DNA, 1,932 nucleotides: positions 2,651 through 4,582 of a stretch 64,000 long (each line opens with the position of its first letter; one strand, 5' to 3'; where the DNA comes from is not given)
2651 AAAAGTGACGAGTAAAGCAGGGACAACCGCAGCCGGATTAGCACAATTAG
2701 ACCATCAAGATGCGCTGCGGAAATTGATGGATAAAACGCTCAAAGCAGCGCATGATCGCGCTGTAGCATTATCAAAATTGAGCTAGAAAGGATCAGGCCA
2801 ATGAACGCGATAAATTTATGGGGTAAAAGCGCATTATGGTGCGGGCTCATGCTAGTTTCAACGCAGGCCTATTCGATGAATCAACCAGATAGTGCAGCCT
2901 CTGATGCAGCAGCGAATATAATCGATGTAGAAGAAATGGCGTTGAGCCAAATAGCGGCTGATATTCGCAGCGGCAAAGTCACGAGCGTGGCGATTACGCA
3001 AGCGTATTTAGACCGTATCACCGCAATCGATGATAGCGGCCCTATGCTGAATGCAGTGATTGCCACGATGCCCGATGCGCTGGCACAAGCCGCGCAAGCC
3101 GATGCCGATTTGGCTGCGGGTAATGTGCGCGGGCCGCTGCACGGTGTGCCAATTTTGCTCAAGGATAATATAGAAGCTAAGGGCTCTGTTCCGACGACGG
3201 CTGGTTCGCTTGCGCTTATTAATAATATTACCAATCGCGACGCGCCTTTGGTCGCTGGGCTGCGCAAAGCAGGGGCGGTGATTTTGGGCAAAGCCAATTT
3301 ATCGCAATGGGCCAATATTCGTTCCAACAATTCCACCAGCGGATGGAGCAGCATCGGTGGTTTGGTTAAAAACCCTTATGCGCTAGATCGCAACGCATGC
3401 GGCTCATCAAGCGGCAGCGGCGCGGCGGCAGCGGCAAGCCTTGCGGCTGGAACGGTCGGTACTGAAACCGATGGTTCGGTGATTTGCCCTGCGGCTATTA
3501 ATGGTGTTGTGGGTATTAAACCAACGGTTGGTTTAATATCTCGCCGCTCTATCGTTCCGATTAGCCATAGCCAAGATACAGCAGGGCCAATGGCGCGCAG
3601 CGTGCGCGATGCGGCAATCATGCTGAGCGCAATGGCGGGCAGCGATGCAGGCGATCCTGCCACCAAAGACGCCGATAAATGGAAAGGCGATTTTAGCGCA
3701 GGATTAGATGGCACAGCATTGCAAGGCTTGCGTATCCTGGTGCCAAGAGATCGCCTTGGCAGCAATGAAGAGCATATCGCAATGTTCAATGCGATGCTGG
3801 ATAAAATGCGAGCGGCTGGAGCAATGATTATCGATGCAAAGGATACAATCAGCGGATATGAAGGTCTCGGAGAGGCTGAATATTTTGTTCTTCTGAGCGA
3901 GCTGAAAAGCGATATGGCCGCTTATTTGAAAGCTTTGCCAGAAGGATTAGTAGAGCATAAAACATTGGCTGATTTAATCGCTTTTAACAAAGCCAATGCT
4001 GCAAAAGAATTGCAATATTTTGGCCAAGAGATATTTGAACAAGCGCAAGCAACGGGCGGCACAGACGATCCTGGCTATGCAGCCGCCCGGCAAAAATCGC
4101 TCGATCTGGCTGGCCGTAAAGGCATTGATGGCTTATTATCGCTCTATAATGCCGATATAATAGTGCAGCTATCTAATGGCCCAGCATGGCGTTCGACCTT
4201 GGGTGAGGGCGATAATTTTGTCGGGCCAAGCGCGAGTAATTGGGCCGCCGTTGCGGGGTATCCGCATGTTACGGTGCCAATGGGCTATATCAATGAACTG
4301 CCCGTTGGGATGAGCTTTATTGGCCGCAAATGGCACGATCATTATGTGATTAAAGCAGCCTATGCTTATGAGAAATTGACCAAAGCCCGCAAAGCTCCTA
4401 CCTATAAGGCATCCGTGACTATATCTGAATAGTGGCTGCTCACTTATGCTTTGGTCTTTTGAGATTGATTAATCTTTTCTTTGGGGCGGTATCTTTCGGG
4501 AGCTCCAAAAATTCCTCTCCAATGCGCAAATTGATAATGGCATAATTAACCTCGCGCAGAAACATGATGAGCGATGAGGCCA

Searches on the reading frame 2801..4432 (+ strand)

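Call 56: search_protein_families(library=pfam, proteins=[window:2801-4432:+], max_evalue=0.00001)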
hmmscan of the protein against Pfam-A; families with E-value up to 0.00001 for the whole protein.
window:2801-4432:+ (543 aa): 1 family
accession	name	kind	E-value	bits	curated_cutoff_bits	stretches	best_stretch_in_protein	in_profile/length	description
PF01425.27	Amidase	-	4.5e-84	283.5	27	1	65-516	2-444/445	Amidase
